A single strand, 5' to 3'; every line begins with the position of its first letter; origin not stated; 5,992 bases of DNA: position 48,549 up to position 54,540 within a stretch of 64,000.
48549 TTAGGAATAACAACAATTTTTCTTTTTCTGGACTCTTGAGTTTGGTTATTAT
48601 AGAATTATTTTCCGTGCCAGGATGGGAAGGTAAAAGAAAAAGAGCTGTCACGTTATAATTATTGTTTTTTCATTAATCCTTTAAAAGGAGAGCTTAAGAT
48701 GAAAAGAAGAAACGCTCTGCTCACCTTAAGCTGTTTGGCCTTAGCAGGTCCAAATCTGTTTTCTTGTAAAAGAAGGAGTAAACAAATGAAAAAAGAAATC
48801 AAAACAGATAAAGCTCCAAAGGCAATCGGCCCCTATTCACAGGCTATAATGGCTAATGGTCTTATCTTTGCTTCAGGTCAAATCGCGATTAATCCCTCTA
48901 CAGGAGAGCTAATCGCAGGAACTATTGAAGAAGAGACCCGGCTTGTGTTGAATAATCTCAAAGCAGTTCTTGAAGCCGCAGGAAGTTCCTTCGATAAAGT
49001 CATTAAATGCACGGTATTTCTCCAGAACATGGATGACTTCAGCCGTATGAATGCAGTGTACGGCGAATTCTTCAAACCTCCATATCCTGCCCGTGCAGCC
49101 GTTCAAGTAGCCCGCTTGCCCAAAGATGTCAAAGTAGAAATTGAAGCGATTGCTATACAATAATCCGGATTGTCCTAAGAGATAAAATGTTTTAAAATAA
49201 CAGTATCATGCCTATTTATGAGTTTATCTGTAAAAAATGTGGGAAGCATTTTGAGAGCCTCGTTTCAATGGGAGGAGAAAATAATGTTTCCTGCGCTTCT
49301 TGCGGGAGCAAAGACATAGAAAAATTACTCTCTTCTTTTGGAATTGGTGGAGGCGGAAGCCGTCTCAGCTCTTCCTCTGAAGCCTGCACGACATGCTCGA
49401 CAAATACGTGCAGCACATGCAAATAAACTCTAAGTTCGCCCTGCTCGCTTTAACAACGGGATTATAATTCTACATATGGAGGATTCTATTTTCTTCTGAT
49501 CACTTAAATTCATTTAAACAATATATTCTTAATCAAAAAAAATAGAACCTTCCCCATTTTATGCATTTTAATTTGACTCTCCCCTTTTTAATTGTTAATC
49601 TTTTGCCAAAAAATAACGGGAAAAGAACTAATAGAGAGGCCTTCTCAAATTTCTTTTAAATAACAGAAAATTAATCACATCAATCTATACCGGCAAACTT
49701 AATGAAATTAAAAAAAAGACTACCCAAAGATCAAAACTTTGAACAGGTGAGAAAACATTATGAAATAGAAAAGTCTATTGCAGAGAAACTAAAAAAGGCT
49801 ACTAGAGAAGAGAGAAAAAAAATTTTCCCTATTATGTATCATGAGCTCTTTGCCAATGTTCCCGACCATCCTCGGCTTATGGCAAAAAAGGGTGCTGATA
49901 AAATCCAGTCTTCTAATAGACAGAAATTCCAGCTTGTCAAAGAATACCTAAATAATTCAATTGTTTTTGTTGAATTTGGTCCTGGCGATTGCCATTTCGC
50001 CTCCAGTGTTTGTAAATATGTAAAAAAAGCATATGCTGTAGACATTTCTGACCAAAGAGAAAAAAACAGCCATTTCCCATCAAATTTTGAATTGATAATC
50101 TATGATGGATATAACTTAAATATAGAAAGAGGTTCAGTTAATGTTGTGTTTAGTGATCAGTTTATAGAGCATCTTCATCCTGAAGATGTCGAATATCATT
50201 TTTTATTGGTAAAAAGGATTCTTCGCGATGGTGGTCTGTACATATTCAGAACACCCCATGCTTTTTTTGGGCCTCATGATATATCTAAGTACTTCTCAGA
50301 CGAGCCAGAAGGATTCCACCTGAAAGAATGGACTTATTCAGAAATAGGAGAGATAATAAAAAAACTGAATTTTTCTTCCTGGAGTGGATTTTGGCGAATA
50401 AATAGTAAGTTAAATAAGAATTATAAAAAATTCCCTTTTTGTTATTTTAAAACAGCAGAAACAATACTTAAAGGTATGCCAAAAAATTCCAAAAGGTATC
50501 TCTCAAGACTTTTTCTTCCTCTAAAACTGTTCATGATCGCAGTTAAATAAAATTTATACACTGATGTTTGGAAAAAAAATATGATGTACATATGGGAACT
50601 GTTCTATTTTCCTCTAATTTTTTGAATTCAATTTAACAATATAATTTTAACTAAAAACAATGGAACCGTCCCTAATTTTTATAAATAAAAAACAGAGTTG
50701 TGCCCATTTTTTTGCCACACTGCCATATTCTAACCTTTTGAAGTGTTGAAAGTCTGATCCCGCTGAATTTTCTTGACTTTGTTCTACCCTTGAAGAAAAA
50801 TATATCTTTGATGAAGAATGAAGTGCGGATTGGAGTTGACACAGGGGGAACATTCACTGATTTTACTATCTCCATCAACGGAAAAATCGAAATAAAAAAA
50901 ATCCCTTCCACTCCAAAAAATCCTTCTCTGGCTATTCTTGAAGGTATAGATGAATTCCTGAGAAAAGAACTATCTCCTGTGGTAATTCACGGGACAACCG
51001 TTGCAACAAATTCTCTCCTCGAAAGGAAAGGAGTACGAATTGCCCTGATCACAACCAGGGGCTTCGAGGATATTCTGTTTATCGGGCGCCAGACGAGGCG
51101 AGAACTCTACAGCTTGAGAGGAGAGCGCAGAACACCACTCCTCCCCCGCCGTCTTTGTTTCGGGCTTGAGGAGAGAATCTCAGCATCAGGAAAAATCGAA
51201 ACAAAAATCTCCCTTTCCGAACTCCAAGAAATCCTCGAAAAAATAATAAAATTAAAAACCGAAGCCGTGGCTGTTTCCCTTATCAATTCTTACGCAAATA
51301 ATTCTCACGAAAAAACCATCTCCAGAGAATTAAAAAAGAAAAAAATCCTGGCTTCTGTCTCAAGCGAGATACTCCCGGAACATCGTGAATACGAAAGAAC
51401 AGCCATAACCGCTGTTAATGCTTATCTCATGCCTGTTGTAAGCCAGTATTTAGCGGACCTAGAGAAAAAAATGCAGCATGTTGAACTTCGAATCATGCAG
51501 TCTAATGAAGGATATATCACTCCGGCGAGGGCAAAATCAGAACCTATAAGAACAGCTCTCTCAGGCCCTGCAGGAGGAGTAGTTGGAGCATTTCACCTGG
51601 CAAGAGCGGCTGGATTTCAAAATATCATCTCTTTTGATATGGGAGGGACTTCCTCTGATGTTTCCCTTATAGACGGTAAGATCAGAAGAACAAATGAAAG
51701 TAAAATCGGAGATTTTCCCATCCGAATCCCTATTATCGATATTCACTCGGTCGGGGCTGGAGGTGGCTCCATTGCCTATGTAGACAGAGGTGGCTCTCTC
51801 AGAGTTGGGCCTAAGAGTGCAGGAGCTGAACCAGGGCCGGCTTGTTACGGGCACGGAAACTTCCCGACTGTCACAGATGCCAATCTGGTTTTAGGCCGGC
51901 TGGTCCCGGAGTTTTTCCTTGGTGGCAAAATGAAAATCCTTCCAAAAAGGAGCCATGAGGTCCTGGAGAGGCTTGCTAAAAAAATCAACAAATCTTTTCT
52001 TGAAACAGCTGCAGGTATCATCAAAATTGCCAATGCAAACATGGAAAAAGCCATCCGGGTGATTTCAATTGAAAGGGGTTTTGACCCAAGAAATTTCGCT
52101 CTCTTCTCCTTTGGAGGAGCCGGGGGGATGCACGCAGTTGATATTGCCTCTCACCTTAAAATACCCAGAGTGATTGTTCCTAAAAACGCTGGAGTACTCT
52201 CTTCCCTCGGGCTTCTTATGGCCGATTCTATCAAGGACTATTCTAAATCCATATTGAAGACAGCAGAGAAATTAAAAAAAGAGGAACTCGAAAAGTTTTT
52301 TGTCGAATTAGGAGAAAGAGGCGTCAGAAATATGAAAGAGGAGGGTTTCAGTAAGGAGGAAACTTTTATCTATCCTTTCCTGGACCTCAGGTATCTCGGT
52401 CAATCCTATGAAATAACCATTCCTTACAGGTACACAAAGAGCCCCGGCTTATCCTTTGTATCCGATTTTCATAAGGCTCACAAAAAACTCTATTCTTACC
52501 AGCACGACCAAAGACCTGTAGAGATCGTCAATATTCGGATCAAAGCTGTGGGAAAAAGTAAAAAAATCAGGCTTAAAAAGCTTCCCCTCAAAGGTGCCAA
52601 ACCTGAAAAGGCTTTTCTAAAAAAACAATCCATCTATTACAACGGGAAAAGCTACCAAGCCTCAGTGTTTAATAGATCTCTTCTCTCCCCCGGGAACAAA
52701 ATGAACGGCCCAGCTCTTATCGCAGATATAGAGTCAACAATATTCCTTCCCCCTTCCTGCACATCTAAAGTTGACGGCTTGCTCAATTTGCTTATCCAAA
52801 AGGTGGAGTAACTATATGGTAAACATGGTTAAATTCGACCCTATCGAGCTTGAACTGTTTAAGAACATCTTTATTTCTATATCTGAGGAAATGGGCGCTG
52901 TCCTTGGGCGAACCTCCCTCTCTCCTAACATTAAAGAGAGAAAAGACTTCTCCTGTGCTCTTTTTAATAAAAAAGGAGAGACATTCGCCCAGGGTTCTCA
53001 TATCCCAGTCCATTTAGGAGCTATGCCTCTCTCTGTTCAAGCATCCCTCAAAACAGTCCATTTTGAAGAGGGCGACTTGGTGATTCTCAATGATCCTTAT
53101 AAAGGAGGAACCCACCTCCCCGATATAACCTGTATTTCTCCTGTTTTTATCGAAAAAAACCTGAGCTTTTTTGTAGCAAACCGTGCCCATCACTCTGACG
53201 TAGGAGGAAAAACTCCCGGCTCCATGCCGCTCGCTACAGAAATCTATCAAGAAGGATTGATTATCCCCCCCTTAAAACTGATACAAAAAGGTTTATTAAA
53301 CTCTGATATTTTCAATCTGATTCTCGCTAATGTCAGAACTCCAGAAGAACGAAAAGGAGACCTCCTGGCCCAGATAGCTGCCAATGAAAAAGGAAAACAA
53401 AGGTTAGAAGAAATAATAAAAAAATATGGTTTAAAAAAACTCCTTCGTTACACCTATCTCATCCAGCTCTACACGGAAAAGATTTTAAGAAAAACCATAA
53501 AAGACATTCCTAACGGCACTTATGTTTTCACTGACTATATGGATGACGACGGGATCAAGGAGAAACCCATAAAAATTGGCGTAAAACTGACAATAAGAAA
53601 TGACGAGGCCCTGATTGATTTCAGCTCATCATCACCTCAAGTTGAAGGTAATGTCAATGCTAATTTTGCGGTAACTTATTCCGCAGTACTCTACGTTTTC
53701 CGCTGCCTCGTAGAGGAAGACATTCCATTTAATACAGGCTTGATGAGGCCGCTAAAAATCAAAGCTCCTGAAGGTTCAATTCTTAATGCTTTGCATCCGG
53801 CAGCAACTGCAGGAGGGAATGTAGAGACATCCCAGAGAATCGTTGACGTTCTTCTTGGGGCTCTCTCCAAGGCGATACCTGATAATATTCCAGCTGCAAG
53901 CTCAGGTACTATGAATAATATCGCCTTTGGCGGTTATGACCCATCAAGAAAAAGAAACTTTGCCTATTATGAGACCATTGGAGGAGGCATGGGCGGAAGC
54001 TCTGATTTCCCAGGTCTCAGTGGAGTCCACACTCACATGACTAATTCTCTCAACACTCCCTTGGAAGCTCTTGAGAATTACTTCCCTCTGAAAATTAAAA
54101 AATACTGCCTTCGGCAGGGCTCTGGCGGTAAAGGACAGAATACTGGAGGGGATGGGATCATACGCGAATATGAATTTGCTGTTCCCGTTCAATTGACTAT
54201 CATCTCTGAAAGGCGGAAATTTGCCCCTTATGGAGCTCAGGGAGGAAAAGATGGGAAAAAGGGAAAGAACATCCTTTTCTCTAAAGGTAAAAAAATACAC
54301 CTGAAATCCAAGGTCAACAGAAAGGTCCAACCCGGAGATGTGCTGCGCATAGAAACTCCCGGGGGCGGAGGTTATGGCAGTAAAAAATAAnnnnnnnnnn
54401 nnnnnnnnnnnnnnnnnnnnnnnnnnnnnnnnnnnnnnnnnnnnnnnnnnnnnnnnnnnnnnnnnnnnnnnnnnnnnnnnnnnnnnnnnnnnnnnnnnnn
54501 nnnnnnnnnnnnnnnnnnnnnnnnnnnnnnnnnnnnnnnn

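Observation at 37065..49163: Two secreted tricorn-protease paralogs flank an imino/D-amino-acid uptake and redox module (APC permease-USP fusion, DAO-like FAD oxidase, OCD/mu-crystallin reductase, signal-peptide RidA)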

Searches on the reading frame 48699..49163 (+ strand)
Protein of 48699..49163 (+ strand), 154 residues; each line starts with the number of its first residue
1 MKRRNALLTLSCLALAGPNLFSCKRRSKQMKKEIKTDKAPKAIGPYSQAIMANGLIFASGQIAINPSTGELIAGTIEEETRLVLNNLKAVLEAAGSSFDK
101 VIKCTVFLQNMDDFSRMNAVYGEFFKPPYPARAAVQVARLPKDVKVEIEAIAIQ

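Call 4: search_protein_families(library=pfam, proteins=[window:48699-49163:+])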
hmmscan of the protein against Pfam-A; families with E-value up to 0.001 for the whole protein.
window:48699-49163:+ (154 aa): 1 family
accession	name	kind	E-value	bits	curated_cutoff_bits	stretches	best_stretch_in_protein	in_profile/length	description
PF01042.26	Ribonuc_L-PSP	-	6.2e-45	152.6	27.3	1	37-153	2-120/121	Endoribonuclease L-PSP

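Call 5: search_protein_families(library=ncbifam, proteins=[window:48699-49163:+])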
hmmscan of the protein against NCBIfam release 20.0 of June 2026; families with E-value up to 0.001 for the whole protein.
window:48699-49163:+ (154 aa): 3 families
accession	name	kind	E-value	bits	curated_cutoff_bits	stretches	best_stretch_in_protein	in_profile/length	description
TIGR00004.1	TIGR00004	subfamily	3e-54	182.5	106.25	1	31-153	1-124/125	Rid family detoxifying hydrolase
NF008490.0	PRK11401.1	equivalog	3.2e-38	130.5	222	1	30-153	1-126/129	enamine/imine deaminase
TIGR03610.1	RutC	equivalog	5.3e-20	71.8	169.1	1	32-152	4-124/127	pyrimidine utilization protein C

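Call 32: find_homologous_proteins(query=window:48699-49163:+, max_evalue=1e-20)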
Query window:48699-49163:+ (154 aa): 7986 proteins with E <= 1e-20 among 8000 candidates; the best 120 are listed.
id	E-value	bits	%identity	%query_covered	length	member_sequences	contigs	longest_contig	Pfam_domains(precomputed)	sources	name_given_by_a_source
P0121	2.7e-91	321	98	100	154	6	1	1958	PF01042.27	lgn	-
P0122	5.4e-90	316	97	100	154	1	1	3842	PF01042.27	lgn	-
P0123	1.5e-81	289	88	100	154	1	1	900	PF01042.27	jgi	-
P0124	1.5e-81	289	88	100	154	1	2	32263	PF01042.27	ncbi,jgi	-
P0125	2.1e-80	285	87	100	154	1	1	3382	PF01042.27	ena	-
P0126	1.8e-79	282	86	100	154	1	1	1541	PF01042.27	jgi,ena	-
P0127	9.0e-79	280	85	100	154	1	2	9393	PF01042.27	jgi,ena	-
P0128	1.5e-77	276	86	100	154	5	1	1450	PF01042.27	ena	-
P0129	1.6e-77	276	84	100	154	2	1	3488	PF01042.27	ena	-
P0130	3.0e-77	275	83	100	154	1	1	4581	PF01042.27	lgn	-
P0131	4.7e-77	275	84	99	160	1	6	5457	PF01042.27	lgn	-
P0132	5.8e-77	274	83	100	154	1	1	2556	PF01042.27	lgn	-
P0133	6.2e-77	274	84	99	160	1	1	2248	PF01042.27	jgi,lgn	-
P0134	8.6e-77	274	83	100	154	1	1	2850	PF01042.27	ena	-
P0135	9.1e-77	274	84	99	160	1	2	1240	PF01042.27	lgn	-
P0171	3.9e-73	262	79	100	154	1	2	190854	PF01042.27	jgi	jgi:2-iminobutanoate/2-iminopropanoate deaminase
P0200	3.8e-71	255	78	100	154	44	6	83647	PF01042.27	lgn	-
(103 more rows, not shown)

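Call 35: find_encoding_contigs(protein=P0171, flank=8000, max_places=2)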
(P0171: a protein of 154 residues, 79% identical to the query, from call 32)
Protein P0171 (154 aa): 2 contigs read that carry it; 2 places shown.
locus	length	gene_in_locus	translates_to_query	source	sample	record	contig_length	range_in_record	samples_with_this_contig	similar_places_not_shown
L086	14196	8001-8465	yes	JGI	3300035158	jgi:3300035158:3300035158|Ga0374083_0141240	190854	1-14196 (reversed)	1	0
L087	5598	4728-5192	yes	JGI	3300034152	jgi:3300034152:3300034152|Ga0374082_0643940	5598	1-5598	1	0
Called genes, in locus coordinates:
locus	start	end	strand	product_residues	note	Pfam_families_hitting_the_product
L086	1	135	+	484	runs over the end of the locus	PF01546:Peptidase_M20, PF07687:M20_dimer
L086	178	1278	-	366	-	PF01103:Omp85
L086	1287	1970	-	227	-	PF00072:Response_reg, PF00486:Trans_reg_C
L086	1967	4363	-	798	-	PF00512:HisKA, PF02518:HATPase_c, PF14501:HATPase_c_5 (weak)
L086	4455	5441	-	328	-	PF03747:ADP_ribosyl_GH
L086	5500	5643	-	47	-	-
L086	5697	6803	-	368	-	PF12844:HTH_19, PF13443:HTH_26 (weak), PF13560:HTH_31, PF01381:HTH_3, PF06114:Peptidase_M78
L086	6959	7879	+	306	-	PF00989:PAS, PF08448:PAS_4, PF13188:PAS_8 (weak), PF13426:PAS_9, PF08447:PAS_3 (weak), PF00990:GGDEF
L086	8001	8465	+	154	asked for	PF01042:Ribonuc_L-PSP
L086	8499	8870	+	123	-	PF00072:Response_reg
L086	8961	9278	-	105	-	-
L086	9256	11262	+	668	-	PF05378:Hydant_A_N, PF01968:Hydantoinase_A, PF19278:Hydant_A_C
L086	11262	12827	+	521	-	PF02538:Hydantoinase_B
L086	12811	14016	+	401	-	PF01566:Nramp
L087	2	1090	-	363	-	?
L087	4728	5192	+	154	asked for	PF01042:Ribonuc_L-PSP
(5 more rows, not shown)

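Call 36: find_encoding_contigs(protein=P0200, flank=8000, max_places=2)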
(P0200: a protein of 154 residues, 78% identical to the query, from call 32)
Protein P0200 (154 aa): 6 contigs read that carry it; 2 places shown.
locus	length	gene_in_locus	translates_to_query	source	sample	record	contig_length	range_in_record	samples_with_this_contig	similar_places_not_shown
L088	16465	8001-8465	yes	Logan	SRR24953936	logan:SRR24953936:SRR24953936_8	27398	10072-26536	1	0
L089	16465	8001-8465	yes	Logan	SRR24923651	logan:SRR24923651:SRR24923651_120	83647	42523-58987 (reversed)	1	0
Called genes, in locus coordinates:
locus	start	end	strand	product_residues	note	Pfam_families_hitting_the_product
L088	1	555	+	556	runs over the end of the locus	PF07837:FTCD_N, PF02971:FTCD, PF04961:FTCD_C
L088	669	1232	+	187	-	PF01661:Macro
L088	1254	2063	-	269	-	PF00950:ABC-3, PF01032:FecCD (weak)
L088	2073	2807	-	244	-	PF00005:ABC_tran, PF00004:AAA (faint), PF13304:AAA_21 (weak)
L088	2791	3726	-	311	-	PF01297:ZnuA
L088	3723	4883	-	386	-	PF10509:GalKase_gal_bdg, PF00288:GHMP_kinases_N, PF08544:GHMP_kinases_C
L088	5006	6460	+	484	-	PF01546:Peptidase_M20, PF07687:M20_dimer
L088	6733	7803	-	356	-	PF01381:HTH_3, PF12844:HTH_19, PF13560:HTH_31 (weak), PF06114:Peptidase_M78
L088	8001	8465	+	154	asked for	PF01042:Ribonuc_L-PSP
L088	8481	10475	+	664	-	PF05378:Hydant_A_N, PF01968:Hydantoinase_A, PF19278:Hydant_A_C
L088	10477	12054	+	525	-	PF02538:Hydantoinase_B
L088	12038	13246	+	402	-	PF01566:Nramp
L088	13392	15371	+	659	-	PF02934:GatB_N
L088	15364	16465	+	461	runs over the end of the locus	PF18195:GatD_N, PF00710:Asparaginase, PF17763:Asparaginase_C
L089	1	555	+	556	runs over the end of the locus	PF07837:FTCD_N, PF02971:FTCD, PF04961:FTCD_C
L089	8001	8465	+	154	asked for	PF01042:Ribonuc_L-PSP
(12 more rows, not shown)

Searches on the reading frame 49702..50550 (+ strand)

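Call 14: search_protein_families(library=pfam, proteins=[window:49702-50550:+], max_evalue=0.00001)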
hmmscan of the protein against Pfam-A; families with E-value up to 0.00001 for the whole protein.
window:49702-50550:+ (282 aa): 2 families
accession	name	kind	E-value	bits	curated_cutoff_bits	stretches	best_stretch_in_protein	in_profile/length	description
PF08241.18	Methyltransf_11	-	2.6e-08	34.8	21.2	1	91-182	2-95/95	Methyltransferase domain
PF13489.12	Methyltransf_23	-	8.1e-06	26.1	27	0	73-225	10-160/164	Methyltransferase domain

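Call 60: search_protein_families(library=ncbifam, proteins=[window:49702-50550:+], max_evalue=1e-10)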
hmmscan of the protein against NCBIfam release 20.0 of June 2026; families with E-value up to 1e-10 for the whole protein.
window:49702-50550:+ (282 aa): 0 families

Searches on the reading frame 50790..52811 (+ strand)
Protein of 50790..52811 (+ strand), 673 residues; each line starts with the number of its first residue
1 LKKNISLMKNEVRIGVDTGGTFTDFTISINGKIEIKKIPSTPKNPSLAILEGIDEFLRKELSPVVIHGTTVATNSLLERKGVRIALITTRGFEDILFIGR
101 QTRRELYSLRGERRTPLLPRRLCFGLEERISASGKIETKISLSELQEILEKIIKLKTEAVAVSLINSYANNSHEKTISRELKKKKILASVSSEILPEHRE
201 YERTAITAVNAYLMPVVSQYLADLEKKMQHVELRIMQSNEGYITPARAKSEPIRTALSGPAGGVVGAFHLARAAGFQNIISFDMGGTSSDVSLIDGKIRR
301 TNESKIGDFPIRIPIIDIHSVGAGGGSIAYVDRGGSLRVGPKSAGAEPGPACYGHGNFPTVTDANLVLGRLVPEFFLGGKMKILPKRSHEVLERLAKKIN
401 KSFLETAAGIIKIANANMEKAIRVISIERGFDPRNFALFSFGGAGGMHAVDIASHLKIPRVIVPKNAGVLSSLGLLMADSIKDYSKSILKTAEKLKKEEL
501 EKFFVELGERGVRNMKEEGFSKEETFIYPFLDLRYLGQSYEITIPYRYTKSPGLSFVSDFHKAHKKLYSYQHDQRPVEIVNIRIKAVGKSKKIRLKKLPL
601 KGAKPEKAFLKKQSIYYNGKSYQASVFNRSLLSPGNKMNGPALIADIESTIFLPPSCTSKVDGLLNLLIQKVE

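Call 14: search_protein_families(library=pfam, proteins=[window:50790-52811:+], max_evalue=0.00001)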
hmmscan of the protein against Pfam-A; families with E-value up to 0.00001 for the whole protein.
window:50790-52811:+ (673 aa): 3 families
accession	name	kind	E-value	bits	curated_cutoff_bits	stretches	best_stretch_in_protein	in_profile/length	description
PF01968.24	Hydantoinase_A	-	1.3e-97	327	22.9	1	203-482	1-289/291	Hydantoinase/oxoprolinase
PF05378.19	Hydant_A_N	-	2.6e-46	158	25.2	1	13-183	1-174/176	Hydantoinase/oxoprolinase N-terminal region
PF19278.4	Hydant_A_C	-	5.5e-18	65.5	21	1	496-662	10-183/193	Hydantoinase/oxoprolinase C-terminal domain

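Call 60: search_protein_families(library=ncbifam, proteins=[window:50790-52811:+], max_evalue=1e-10)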
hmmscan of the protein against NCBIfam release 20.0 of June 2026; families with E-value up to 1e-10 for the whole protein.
window:50790-52811:+ (673 aa): 3 families
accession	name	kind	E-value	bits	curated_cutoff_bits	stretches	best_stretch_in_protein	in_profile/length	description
NF050156.1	CapLactmsAlpCapA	equivalog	7.1e-147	490.6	1000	1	13-662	2-678/689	caprolactamase subunit alpha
NF042975.2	AcphenoCarb_ApcC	equivalog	2.4e-83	280.6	1500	1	13-662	10-702/733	acetophenone carboxylase subunit gamma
NF042960.1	AcphenoCarb_ApcA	equivalog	1.8e-53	181.8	1250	1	14-666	4-652/658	acetophenone carboxylase subunit alpha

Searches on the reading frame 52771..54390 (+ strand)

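Call 14: search_protein_families(library=pfam, proteins=[window:52771-54390:+], max_evalue=0.00001)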
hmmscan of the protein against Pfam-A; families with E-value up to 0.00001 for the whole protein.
window:52771-54390:+ (539 aa): 1 family
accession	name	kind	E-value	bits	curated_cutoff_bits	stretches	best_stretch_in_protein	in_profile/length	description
PF02538.19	Hydantoinase_B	-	4.2e-211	702.3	26.8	1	23-537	1-518/519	Hydantoinase B/oxoprolinase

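Call 60: search_protein_families(library=ncbifam, proteins=[window:52771-54390:+], max_evalue=1e-10)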
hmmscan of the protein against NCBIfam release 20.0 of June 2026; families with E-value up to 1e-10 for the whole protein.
window:52771-54390:+ (539 aa): 2 families
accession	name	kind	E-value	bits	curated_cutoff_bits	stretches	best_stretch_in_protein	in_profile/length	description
NF050157.1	CapLactmsBetCapB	equivalog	2.1e-79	267.4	1000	1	23-537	2-528/577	caprolactamase subunit beta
NF042976.1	AcphenoCarb_ApcD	equivalog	9.8e-24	83.6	1500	1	94-466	104-486/685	acetophenone carboxylase subunit delta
